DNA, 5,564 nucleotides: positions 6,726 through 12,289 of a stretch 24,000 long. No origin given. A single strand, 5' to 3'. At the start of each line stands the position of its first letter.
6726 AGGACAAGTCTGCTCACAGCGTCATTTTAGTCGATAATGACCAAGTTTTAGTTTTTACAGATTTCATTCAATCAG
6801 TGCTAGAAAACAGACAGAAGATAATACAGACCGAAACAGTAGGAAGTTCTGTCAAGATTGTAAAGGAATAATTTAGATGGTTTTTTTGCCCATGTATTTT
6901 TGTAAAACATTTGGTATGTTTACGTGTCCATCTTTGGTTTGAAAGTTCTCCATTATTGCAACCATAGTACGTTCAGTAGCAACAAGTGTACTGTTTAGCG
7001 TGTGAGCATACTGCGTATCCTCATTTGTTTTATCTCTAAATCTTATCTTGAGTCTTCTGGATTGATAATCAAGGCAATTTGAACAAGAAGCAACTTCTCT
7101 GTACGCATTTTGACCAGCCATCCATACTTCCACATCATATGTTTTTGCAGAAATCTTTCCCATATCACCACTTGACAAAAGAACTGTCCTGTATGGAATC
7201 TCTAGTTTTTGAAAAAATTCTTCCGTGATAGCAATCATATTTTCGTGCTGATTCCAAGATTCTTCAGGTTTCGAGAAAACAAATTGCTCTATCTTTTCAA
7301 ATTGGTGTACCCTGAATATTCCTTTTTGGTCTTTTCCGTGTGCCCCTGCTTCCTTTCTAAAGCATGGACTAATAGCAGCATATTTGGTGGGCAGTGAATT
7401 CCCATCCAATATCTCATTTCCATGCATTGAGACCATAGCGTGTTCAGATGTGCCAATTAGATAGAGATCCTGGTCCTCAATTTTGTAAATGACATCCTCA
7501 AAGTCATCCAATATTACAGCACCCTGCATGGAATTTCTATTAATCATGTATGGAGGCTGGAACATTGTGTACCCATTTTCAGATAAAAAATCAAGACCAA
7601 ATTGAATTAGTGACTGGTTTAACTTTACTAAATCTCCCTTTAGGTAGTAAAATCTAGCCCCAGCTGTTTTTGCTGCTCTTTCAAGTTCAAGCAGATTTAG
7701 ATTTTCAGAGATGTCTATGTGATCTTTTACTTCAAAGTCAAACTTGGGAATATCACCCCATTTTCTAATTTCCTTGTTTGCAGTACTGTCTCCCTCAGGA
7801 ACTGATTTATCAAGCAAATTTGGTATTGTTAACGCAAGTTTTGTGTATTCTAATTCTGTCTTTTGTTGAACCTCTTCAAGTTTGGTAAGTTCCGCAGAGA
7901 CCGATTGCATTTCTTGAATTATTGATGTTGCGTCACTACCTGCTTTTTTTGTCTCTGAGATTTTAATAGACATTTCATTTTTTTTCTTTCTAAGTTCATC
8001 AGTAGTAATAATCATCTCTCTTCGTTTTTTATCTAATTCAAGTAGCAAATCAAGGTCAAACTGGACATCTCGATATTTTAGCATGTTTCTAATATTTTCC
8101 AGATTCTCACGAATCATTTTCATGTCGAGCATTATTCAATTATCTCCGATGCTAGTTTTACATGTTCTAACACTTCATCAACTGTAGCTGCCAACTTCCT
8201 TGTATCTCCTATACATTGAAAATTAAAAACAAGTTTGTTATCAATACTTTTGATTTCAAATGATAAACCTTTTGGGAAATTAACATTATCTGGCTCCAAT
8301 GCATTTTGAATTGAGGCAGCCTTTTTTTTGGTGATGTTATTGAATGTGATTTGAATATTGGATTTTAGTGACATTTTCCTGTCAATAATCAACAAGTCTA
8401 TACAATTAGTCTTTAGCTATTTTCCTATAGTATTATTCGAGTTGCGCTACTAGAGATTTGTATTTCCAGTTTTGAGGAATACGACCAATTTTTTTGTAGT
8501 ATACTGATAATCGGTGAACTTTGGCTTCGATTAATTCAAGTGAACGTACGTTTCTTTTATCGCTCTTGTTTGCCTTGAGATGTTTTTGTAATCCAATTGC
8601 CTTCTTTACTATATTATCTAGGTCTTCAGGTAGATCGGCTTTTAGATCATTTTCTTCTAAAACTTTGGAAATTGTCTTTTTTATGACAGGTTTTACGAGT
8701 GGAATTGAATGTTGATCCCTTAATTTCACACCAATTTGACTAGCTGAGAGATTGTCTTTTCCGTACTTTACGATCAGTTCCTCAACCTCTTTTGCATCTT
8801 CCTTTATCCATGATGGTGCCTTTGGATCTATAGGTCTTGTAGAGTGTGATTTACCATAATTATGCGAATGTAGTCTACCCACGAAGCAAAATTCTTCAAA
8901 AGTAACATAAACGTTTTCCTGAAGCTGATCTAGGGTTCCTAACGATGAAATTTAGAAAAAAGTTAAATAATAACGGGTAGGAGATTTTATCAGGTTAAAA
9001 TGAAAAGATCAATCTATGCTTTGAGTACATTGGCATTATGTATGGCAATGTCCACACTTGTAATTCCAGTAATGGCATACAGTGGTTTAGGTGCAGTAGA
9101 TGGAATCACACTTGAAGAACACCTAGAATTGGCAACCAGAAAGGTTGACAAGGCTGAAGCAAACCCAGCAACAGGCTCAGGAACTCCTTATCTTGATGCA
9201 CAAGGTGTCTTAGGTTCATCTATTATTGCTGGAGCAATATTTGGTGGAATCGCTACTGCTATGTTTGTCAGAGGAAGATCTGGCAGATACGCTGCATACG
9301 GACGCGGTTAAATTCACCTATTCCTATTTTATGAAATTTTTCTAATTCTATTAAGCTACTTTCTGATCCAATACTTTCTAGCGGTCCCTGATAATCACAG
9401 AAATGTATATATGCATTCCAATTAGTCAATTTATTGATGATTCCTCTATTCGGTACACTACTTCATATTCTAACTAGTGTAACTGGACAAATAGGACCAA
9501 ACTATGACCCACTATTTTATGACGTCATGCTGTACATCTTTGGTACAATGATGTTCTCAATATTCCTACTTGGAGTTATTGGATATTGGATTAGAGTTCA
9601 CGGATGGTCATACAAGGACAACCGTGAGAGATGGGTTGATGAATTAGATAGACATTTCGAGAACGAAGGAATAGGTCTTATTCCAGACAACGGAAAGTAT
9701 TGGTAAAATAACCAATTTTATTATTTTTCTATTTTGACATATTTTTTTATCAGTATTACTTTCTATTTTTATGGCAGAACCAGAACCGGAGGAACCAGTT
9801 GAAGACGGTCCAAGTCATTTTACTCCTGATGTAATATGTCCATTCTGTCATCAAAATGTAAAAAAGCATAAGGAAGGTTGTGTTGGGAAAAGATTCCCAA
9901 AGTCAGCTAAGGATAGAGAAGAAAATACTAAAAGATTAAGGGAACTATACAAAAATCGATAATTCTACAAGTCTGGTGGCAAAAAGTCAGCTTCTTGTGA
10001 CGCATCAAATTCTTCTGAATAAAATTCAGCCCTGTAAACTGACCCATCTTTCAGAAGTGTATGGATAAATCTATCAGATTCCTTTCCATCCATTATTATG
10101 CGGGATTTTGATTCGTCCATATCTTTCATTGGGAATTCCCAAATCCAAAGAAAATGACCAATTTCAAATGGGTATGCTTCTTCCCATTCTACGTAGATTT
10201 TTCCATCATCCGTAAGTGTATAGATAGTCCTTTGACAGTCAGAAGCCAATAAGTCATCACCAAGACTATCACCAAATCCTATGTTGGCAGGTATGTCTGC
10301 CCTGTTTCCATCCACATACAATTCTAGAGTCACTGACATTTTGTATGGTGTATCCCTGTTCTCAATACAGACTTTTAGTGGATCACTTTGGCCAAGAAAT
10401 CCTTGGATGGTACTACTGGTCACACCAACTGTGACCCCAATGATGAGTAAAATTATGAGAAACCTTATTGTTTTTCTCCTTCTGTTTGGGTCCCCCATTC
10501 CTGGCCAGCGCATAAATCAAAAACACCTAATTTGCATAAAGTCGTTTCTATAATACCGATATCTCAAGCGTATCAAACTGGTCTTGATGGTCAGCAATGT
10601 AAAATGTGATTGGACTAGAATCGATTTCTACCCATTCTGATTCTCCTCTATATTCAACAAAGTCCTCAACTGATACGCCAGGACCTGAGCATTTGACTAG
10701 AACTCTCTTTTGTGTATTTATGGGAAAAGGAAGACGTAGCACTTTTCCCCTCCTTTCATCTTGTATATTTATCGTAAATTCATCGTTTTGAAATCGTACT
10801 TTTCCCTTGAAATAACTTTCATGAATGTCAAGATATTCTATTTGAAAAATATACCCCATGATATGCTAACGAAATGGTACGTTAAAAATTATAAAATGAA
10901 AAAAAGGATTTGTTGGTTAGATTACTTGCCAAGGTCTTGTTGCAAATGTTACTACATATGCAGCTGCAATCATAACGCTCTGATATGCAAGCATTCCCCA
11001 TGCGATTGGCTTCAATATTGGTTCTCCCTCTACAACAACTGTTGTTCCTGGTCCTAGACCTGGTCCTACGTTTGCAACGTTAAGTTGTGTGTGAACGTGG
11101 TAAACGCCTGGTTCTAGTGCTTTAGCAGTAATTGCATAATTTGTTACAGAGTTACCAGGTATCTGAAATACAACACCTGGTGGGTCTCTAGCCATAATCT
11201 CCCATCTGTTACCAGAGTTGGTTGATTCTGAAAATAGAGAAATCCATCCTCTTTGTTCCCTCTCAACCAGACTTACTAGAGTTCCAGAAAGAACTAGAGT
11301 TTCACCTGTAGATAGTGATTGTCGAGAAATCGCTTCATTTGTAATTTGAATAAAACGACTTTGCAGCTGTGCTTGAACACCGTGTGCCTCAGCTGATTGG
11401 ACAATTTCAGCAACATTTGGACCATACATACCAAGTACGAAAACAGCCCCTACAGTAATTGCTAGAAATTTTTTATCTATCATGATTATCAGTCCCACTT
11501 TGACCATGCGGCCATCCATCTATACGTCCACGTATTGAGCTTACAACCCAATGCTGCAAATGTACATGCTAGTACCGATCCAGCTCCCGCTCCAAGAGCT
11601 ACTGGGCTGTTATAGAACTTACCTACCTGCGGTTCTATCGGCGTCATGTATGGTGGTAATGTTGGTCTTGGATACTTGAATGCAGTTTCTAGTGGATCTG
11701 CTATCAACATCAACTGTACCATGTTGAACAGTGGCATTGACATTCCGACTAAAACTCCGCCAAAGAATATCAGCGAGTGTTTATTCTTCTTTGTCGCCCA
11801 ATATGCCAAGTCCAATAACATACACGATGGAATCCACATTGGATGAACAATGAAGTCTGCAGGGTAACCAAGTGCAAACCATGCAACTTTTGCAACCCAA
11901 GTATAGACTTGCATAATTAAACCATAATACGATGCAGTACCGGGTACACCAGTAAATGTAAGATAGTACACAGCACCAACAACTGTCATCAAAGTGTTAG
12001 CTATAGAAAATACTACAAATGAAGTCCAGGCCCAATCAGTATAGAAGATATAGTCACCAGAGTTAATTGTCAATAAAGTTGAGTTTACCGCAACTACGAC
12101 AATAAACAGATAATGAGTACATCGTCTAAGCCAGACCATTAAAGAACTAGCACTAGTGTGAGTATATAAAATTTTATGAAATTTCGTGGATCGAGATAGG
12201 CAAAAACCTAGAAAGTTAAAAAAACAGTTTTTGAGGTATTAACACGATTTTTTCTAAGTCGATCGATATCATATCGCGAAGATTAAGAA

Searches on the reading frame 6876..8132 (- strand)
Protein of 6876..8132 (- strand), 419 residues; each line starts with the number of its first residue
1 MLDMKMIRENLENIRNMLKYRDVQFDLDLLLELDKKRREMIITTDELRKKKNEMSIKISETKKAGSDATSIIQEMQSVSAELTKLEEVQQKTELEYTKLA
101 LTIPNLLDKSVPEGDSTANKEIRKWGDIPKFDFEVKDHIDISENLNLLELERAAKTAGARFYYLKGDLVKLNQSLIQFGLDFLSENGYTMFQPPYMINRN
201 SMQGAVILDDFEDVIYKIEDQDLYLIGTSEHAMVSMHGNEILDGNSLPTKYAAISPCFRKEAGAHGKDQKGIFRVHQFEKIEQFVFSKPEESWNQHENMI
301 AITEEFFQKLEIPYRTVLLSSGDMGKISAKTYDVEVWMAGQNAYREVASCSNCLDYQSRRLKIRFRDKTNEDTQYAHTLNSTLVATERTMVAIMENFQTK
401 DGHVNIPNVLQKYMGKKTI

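Call 13: search_protein_families(library=pfam, proteins=[window:6876-8132:-], max_evalue=0.001)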
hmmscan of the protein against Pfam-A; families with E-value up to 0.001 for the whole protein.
window:6876-8132:- (419 aa): 2 families
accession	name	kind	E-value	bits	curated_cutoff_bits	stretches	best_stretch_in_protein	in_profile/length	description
PF00587.30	tRNA-synt_2b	-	2.3e-43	148.8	29.3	1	216-397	1-179/179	tRNA synthetase class II core domain (G, H, P, S and T)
PF02403.27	Seryl_tRNA_N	-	1.7e-24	86.6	28.2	1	1-106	1-107/108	Seryl-tRNA synthetase N-terminal domain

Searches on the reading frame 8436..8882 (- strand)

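Call 13: search_protein_families(library=pfam, proteins=[window:8436-8882:-], max_evalue=0.001)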
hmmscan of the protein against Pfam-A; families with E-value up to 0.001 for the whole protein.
window:8436-8882:- (149 aa): 2 families
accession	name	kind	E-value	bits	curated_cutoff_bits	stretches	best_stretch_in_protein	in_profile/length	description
PF08069.17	Ribosomal_S13_N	-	3.7e-23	81.8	25.4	1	1-60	1-60/60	Ribosomal S13/S15 N-terminal domain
PF00312.27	Ribosomal_S15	-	3.8e-11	43.4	31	1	75-143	5-75/81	Ribosomal protein S15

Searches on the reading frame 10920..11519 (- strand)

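Call 95: search_protein_families(library=pfam, proteins=[window:10920-11519:-], max_evalue=0.001)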
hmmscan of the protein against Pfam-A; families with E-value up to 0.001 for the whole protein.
window:10920-11519:- (200 aa): 1 family
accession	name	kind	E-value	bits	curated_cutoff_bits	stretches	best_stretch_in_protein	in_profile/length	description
PF04744.17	Monooxygenase_B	-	1.9e-06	27.8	22.7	1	127-166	90-129/380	Monooxygenase subunit B protein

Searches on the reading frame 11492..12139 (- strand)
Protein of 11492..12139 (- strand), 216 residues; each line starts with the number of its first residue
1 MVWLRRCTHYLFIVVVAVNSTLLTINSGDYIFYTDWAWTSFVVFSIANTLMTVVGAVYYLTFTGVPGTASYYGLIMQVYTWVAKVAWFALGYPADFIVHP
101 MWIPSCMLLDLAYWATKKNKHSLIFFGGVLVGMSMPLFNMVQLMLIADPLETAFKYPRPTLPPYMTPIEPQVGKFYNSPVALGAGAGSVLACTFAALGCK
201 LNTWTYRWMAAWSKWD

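Call 95: search_protein_families(library=pfam, proteins=[window:11492-12139:-], max_evalue=0.001)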
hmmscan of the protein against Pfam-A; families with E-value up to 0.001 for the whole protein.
window:11492-12139:- (216 aa): 1 family
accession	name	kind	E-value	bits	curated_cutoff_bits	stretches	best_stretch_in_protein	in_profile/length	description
PF12942.12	Archaeal_AmoA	-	5.9e-107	355.8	25.6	1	16-198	1-183/183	Archaeal ammonia monooxygenase subunit A (AmoA)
